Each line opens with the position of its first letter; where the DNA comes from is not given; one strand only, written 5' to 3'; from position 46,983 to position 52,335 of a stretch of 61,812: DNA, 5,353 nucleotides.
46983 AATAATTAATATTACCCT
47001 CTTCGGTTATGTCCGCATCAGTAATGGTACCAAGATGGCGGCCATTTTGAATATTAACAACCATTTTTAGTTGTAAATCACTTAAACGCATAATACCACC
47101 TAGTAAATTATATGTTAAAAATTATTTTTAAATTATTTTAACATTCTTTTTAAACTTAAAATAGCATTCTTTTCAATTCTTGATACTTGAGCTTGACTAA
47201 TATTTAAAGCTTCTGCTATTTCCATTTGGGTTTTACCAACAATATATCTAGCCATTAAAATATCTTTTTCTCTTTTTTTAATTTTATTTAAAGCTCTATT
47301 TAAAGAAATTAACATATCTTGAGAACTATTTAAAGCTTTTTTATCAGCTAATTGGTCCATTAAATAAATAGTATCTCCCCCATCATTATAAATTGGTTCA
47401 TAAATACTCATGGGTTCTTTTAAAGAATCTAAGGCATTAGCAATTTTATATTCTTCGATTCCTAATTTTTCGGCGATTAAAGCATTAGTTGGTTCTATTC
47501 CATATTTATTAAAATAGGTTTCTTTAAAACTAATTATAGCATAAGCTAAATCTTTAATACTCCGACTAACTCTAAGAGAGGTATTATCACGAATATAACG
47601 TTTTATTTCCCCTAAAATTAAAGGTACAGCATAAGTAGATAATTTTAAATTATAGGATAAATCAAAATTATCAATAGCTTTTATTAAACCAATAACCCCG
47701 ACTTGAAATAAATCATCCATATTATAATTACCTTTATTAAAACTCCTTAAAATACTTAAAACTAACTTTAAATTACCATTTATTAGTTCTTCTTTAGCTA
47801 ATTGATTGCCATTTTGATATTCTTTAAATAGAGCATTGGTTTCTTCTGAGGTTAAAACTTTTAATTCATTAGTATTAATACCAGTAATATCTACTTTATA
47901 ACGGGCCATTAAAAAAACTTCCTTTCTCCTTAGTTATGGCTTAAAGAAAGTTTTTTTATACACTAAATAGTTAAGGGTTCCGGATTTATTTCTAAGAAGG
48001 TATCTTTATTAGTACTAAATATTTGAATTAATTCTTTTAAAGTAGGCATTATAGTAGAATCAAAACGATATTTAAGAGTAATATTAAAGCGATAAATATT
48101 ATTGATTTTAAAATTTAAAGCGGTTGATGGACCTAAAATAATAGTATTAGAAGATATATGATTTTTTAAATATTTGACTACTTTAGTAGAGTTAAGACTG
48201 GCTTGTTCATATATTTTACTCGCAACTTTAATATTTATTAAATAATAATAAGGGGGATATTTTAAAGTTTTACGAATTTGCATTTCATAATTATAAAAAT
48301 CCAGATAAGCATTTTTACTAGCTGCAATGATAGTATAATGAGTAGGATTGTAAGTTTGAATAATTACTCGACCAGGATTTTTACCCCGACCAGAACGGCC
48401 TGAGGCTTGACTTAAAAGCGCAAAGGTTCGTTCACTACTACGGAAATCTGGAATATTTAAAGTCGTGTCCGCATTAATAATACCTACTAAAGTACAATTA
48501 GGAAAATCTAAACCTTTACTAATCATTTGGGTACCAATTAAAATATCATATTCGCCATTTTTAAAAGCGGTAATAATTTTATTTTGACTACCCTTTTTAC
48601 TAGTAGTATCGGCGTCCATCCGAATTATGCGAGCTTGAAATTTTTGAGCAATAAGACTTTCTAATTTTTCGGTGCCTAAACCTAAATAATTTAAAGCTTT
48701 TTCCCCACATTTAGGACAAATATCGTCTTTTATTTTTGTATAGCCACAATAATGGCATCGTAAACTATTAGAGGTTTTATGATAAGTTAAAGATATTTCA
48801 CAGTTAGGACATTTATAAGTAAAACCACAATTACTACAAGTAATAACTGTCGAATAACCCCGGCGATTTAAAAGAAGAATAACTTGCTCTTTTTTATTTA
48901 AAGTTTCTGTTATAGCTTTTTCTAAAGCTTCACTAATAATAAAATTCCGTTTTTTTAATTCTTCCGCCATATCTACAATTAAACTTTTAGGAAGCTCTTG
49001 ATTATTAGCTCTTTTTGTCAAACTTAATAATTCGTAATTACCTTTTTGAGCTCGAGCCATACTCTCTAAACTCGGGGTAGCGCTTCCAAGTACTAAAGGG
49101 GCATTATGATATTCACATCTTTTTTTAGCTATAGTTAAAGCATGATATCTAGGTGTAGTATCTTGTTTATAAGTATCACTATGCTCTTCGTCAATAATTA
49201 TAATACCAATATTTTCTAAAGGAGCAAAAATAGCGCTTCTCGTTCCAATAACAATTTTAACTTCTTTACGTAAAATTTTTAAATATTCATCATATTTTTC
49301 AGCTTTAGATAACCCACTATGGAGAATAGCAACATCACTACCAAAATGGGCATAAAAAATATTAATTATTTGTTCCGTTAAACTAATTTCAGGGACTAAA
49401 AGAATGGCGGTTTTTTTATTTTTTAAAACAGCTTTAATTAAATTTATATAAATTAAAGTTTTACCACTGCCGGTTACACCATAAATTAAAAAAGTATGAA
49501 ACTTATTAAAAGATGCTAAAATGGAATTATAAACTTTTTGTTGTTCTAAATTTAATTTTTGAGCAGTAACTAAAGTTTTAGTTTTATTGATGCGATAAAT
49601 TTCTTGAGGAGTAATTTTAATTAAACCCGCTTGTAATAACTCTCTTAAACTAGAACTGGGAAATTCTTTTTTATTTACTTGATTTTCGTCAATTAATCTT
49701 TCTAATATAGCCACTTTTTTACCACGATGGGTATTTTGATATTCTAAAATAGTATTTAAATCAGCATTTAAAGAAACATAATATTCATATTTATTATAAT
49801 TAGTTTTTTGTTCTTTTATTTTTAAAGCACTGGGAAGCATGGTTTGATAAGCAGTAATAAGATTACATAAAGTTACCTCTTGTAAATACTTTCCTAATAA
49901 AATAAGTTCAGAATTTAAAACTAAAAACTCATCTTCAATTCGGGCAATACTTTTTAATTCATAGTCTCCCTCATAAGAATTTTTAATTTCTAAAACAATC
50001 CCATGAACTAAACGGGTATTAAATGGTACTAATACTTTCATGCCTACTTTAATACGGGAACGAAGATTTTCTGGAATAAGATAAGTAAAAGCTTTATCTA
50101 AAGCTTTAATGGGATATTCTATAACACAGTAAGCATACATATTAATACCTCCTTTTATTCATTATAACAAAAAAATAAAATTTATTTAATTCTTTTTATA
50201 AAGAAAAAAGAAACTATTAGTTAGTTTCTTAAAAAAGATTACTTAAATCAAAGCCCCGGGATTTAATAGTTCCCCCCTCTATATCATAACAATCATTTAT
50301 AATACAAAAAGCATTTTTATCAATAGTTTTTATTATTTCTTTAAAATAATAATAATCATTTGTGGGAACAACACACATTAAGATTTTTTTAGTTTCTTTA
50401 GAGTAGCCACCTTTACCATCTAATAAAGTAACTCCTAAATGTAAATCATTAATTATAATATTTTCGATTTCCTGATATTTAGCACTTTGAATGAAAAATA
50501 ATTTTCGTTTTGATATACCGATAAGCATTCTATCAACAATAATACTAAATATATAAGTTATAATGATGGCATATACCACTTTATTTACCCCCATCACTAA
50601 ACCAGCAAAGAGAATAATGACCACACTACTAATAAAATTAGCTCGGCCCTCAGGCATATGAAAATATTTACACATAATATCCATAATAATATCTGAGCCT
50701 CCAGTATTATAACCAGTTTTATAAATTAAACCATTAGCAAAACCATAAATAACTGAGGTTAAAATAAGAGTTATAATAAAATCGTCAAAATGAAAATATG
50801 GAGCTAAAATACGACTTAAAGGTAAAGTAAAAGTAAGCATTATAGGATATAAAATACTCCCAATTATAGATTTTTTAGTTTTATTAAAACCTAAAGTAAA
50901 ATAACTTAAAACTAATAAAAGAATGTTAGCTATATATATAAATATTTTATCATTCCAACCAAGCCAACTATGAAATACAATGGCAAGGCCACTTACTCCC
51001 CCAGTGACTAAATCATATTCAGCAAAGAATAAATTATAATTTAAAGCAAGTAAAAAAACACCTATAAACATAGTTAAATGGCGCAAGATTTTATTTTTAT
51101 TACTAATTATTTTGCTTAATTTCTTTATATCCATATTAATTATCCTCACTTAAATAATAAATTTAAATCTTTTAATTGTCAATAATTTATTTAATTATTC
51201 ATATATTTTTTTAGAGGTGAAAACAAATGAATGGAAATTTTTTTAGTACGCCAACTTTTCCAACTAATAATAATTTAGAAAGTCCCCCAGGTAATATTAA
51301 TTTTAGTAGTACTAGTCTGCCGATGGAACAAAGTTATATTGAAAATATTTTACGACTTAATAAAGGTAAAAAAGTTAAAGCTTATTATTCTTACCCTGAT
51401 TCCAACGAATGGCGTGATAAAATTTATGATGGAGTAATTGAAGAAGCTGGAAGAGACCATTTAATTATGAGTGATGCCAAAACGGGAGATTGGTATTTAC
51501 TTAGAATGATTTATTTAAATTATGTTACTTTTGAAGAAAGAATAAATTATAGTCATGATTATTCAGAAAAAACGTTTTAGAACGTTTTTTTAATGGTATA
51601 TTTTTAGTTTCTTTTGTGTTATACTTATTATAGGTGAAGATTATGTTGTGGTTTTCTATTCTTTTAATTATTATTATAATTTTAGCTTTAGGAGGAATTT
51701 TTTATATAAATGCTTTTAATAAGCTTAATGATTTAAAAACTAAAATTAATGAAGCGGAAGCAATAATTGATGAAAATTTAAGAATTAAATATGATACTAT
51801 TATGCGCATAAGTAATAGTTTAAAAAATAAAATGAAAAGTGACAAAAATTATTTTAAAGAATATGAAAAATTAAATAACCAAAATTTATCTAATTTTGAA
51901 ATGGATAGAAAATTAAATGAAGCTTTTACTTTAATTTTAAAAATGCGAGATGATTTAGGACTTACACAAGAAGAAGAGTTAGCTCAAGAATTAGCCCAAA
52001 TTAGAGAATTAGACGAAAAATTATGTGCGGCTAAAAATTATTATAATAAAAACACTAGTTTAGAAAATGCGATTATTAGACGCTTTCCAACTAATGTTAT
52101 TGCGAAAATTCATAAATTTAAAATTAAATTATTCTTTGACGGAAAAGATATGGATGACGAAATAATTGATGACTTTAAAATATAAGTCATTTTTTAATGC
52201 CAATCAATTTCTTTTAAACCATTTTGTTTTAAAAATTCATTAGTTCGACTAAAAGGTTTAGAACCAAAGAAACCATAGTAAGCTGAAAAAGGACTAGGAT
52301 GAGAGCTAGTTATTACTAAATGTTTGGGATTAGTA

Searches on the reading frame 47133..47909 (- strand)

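Call 104: search_protein_families(library=pfam, proteins=[window:47133-47909:-], max_evalue=0.0001)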
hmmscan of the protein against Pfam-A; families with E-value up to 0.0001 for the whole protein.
window:47133-47909:- (258 aa): 4 families
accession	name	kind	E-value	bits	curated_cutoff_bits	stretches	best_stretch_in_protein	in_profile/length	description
PF04542.20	Sigma70_r2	-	1.4e-14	54.1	24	1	42-110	1-69/71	Sigma-70 region 2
PF04545.22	Sigma70_r4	-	3.6e-12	46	24.1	1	206-254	1-49/50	Sigma-70, region 4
PF04539.22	Sigma70_r3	-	1.2e-07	32.2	25.3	0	132-180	13-61/78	Sigma-70 region 3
PF08281.18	Sigma70_r4_2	-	1.3e-06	28.4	25.7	1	202-242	3-43/54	Sigma-70, region 4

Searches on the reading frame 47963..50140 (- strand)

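Call 104: search_protein_families(library=pfam, proteins=[window:47963-50140:-], max_evalue=0.0001)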
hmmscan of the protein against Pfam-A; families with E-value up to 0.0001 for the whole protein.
window:47963-50140:- (725 aa): 8 families
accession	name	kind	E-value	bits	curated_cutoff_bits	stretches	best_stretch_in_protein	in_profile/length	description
PF17764.6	PriA_3primeBD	-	1.4e-19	70.1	22.7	1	12-103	7-96/96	3'DNA-binding domain (3'BD)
PF04851.21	ResIII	-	4.8e-19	69.3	22.5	1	195-357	3-163/164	Type III restriction enzyme, res subunit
PF00270.35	DEAD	-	7.2e-19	68.6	26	1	200-361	4-164/167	DEAD/DEAH box helicase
PF00271.37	Helicase_C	-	1.9e-15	57.5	23.5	1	491-586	26-109/110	Helicase conserved C-terminal domain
PF18319.7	Zn_ribbon_PriA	-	1.2e-12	48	26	1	444-469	1-26/27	PriA DNA helicase Cys-rich region (CRR) domain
PF18074.6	PriA_C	-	1e-11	45.9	26.9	1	630-718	1-91/95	Primosomal protein N C-terminal domain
PF05970.20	PIF1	-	5.5e-05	23.3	25.9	0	195-248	1-55/223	PIF1-like helicase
PF09848.15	SLFN-g3_helicase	-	7.6e-05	22.6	24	0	216-322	3-91/354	Schlafen group 3, DNA/RNA helicase domain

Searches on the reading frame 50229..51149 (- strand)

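Call 104: search_protein_families(library=pfam, proteins=[window:50229-51149:-], max_evalue=0.0001)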
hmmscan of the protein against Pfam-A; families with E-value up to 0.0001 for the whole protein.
window:50229-51149:- (306 aa): 2 families
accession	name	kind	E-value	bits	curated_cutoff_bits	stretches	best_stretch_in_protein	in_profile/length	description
PF02588.21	YitT_membrane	-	8.4e-41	140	24.3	1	25-232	3-204/205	Uncharacterised 5xTM membrane BCR, YitT family COG1284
PF10035.14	DUF2179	-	2.6e-19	69.2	22.8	1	239-292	2-55/55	Uncharacterized protein conserved in bacteria (DUF2179)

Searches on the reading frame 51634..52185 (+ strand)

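Call 105: search_protein_families(library=pfam, proteins=[window:51634-52185:+], max_evalue=0.0001)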
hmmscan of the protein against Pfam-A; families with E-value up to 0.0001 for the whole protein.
window:51634-52185:+ (183 aa): 1 family
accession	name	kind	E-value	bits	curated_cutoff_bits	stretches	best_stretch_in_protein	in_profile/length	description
PF04011.17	LemA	-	5.8e-09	36.4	26.2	1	43-172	3-139/149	LemA family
